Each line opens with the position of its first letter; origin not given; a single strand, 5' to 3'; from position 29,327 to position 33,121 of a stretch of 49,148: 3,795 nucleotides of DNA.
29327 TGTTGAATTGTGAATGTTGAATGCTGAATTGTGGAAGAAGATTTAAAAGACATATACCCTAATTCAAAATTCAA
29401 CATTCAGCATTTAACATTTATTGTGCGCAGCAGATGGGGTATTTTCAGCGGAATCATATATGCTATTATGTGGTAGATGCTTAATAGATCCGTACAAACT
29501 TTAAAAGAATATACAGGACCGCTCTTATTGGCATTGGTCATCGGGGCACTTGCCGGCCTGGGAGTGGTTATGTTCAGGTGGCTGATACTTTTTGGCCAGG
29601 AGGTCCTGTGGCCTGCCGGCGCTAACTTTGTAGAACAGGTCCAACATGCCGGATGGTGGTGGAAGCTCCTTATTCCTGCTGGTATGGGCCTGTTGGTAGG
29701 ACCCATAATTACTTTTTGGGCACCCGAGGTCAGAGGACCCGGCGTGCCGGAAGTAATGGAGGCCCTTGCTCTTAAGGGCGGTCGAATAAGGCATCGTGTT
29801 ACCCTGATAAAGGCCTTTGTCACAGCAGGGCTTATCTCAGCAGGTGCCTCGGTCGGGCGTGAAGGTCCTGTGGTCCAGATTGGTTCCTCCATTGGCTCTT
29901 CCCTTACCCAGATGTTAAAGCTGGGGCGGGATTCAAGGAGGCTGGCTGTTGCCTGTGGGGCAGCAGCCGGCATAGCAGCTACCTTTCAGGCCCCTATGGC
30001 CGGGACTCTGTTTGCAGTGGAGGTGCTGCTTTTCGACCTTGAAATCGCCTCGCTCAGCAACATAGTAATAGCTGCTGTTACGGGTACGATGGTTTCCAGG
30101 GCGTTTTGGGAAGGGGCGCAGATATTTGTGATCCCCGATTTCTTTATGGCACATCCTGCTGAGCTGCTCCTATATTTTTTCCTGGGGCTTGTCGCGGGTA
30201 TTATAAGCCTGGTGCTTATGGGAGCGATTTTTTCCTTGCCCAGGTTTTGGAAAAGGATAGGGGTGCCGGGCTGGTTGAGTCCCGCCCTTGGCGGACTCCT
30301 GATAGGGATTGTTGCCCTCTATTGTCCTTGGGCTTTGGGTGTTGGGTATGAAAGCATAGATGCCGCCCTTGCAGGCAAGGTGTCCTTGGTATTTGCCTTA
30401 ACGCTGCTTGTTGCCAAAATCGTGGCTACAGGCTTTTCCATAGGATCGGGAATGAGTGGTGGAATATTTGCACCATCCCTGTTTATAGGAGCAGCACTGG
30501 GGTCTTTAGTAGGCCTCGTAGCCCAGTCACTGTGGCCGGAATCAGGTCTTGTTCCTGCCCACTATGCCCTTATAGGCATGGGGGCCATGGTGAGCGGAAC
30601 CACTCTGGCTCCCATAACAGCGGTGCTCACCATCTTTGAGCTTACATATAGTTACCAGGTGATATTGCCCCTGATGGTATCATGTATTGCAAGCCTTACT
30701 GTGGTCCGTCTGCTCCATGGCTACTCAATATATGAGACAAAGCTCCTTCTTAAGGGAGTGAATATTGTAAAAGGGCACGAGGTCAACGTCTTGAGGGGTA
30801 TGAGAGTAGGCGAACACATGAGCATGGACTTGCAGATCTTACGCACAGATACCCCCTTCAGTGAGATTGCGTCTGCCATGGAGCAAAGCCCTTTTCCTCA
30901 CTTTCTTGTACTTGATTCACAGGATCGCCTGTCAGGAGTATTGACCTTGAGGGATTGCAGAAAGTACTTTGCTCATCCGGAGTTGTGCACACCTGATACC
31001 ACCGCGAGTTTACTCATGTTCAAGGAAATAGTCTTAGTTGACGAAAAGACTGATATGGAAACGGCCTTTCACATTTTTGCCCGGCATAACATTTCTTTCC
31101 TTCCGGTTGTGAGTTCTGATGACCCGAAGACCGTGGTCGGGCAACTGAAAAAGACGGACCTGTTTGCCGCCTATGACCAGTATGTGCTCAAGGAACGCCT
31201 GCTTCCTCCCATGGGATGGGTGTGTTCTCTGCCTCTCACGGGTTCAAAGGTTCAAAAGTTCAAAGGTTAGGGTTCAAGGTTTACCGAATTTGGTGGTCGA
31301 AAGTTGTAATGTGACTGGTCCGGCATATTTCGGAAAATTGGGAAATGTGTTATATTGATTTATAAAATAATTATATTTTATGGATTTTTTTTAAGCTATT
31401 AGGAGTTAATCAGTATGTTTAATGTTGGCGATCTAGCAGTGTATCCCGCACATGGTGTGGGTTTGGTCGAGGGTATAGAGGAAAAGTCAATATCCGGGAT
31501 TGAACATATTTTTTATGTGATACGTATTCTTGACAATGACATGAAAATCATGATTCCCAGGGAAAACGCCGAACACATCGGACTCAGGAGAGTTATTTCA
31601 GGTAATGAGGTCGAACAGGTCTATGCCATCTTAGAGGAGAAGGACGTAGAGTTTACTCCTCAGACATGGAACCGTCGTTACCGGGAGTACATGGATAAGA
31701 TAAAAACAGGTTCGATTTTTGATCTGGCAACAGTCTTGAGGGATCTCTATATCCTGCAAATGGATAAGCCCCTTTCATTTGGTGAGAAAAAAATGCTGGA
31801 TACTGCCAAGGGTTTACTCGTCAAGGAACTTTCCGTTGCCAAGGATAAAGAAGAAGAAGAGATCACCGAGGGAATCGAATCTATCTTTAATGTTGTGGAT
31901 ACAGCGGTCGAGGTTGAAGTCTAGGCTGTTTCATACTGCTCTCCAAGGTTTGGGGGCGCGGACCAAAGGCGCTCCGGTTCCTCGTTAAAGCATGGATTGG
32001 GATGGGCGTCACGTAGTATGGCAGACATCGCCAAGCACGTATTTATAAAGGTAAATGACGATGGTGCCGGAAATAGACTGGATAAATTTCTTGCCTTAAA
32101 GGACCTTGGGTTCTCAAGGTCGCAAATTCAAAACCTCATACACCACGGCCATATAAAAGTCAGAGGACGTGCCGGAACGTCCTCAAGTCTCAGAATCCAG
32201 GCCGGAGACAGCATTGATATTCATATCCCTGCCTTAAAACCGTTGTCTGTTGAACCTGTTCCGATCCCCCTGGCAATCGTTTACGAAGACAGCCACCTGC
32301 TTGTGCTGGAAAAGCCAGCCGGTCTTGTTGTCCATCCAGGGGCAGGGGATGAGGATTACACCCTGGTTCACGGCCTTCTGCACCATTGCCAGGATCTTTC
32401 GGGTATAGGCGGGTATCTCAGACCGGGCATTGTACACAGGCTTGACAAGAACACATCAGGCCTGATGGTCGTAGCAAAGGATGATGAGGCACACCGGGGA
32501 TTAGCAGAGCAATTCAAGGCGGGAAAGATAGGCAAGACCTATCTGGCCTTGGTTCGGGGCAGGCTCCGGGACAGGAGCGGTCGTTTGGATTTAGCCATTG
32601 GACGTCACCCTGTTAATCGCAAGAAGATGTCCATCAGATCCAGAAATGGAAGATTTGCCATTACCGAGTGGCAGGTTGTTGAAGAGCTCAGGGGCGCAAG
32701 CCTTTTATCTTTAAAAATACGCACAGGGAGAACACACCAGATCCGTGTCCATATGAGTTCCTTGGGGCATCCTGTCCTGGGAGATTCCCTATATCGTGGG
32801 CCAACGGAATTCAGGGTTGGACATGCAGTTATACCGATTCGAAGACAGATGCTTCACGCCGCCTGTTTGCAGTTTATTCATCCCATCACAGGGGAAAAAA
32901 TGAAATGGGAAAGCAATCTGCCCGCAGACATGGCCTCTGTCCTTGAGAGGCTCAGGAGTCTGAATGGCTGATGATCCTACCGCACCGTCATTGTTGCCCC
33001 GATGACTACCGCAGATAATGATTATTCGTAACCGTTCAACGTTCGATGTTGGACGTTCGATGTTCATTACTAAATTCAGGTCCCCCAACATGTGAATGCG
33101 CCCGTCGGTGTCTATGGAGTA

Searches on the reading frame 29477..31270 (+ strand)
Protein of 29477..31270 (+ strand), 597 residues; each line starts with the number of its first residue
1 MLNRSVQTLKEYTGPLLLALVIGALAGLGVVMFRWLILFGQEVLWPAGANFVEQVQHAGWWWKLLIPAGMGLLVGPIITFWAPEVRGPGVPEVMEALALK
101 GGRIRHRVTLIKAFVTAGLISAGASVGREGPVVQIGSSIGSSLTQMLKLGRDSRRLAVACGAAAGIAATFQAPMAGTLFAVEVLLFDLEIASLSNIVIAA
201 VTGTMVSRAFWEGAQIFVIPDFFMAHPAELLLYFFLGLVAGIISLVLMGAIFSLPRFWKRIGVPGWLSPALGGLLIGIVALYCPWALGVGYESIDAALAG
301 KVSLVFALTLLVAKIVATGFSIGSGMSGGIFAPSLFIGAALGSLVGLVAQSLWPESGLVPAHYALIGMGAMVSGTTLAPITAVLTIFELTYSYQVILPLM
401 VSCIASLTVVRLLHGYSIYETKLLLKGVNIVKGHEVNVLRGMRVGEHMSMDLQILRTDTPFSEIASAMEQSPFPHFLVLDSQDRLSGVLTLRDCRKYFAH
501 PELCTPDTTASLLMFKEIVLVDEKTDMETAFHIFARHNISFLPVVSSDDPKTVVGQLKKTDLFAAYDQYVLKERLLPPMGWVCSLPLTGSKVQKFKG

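Call 33: search_protein_families(library=pfam, proteins=[window:29477-31270:+])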
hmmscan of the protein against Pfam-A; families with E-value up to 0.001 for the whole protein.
window:29477-31270:+ (597 aa): 2 families
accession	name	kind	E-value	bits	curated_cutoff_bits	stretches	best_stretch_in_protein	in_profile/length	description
PF00654.25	Voltage_CLC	-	3e-92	309.9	24.8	1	70-410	1-345/346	Voltage gated chloride channel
PF00571.33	CBS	-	2.9e-17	63.1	24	2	513-566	4-55/57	CBS domain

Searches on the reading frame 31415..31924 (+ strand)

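Call 33: search_protein_families(library=pfam, proteins=[window:31415-31924:+])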
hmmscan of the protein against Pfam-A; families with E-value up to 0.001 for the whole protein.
window:31415-31924:+ (169 aa): 2 families
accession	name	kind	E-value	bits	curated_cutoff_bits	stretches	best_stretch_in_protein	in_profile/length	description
PF21095.3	CarD_C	-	2.7e-31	107.8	23.1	1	68-154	1-86/87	CarD, C-terminal domain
PF02559.22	CarD_TRCF_RID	-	3.2e-16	59.6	23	1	2-61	1-57/57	CarD-like/TRCF RID domain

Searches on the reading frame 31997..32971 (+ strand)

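Call 33: search_protein_families(library=pfam, proteins=[window:31997-32971:+])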
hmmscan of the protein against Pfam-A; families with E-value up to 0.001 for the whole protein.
window:31997-32971:+ (324 aa): 2 families
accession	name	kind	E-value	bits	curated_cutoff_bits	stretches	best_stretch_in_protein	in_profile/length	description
PF00849.27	PseudoU_synth_2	-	9.1e-33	114.1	26.8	1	100-255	1-152/152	RNA pseudouridylate synthase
PF01479.30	S4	-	5.9e-07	29.6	22.8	1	27-73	2-48/48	S4 domain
